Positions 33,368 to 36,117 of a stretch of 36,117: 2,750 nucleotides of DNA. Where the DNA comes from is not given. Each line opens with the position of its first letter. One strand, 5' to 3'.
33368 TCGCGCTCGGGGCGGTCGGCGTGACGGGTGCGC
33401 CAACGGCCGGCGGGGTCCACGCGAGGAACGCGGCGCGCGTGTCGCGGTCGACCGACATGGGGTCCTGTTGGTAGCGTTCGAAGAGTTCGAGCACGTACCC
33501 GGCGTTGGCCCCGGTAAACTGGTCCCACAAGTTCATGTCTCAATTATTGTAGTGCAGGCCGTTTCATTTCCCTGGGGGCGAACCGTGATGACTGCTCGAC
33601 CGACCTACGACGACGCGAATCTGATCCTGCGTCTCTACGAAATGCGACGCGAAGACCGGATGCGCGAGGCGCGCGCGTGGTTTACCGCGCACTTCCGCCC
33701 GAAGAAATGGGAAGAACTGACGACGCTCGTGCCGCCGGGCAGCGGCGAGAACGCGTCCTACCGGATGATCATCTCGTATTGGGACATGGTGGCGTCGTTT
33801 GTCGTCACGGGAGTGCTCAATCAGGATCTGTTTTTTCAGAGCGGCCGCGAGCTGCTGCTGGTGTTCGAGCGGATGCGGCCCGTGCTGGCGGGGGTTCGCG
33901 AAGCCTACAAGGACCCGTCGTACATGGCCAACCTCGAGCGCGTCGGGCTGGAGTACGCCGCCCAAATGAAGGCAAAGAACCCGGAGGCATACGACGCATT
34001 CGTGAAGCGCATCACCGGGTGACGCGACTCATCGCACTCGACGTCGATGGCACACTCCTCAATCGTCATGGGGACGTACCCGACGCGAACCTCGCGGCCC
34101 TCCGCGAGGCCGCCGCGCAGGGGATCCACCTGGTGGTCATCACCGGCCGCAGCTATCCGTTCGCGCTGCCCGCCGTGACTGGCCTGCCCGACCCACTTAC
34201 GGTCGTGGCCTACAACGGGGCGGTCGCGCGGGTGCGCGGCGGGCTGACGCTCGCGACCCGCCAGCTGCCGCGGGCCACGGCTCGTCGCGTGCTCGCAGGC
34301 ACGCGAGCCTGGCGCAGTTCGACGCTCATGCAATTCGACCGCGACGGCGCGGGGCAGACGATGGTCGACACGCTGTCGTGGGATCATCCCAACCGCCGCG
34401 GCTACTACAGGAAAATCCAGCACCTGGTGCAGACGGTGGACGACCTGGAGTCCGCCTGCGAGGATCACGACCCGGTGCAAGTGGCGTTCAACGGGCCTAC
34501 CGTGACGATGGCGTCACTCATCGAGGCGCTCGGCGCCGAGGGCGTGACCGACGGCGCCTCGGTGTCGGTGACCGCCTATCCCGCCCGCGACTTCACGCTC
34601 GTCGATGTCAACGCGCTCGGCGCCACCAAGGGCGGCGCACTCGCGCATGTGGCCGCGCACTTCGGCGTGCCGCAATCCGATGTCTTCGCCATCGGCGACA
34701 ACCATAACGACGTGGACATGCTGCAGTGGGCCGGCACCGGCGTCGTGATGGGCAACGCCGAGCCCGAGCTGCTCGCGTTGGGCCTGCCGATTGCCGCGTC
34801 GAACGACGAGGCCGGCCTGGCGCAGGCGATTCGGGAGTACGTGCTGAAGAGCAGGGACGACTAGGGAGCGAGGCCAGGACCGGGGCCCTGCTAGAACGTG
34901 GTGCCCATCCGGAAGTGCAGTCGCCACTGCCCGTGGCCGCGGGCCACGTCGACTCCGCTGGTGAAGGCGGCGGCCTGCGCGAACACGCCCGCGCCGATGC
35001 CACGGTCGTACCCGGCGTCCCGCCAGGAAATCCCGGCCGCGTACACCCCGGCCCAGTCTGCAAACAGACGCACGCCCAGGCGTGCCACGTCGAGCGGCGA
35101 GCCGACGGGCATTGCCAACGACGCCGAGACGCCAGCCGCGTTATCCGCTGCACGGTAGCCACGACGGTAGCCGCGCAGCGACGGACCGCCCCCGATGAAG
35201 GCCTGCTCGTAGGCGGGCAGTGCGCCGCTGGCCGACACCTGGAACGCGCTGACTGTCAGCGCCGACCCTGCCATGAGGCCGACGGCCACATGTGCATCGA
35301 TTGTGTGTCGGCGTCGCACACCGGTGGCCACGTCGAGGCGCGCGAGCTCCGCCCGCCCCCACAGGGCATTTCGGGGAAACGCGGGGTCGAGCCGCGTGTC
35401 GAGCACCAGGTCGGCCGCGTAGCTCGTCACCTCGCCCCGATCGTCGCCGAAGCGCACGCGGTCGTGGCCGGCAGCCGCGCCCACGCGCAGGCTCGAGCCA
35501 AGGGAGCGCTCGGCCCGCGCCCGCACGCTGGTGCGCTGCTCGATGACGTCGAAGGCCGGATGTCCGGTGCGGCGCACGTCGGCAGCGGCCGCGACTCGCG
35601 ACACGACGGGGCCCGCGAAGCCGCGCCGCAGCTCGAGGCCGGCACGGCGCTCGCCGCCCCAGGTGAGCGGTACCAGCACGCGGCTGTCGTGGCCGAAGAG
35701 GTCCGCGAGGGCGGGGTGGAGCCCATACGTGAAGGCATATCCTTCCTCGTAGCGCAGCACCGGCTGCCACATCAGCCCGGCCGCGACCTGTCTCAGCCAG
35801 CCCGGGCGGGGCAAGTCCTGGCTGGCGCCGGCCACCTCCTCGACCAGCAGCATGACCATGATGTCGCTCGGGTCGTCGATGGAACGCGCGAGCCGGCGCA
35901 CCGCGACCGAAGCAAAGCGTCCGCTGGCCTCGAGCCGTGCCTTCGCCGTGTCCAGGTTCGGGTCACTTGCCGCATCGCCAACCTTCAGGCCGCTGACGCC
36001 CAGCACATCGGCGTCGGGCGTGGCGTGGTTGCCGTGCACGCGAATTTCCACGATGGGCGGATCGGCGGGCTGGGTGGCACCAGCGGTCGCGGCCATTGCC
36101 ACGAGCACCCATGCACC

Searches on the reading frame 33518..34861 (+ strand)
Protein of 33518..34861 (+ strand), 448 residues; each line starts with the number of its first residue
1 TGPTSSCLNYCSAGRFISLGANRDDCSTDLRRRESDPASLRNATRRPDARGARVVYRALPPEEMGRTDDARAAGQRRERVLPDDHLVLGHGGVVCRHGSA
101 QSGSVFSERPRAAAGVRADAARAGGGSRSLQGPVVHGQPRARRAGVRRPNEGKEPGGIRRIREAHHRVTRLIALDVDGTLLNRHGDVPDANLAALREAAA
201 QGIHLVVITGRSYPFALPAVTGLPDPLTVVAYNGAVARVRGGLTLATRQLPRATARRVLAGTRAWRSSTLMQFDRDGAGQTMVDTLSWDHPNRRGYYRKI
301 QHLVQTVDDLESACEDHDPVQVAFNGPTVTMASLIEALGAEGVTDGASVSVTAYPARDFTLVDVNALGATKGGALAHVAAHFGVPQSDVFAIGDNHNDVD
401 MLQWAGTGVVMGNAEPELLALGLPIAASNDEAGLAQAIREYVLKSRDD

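Call 15: search_protein_families(library=pfam, proteins=[window:33518-34861:+], max_evalue=0.001)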
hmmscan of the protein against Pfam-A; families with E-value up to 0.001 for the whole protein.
window:33518-34861:+ (448 aa): 4 families
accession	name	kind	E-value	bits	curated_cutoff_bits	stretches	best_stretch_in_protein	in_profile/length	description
PF08282.18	Hydrolase_3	-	1.6e-40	139.9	20.9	1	172-438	1-255/255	haloacid dehalogenase-like hydrolase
PF05116.19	S6PP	-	1e-14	55.1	20.3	1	324-430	122-225/247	Sucrose-6F-phosphate phosphohydrolase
PF00702.32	Hydrolase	-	1.1e-09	39.5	26.4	1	170-406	2-191/191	haloacid dehalogenase-like hydrolase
PF12710.13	HAD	-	0.00046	21.1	27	0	326-403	110-189/189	haloacid dehalogenase-like hydrolase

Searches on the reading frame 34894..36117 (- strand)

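Call 15: search_protein_families(library=pfam, proteins=[window:34894-36117:-], max_evalue=0.001)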
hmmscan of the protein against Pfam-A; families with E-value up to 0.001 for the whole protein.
window:34894-36117:- (408 aa): 2 families
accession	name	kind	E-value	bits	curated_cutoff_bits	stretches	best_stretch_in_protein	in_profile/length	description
PF01103.29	Omp85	-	2e-05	24.7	24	1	275-408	170-325/325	Omp85 superfamily domain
PF07244.20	POTRA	-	2.1e-05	25.6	21.3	1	22-74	3-62/79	Surface antigen variable number repeat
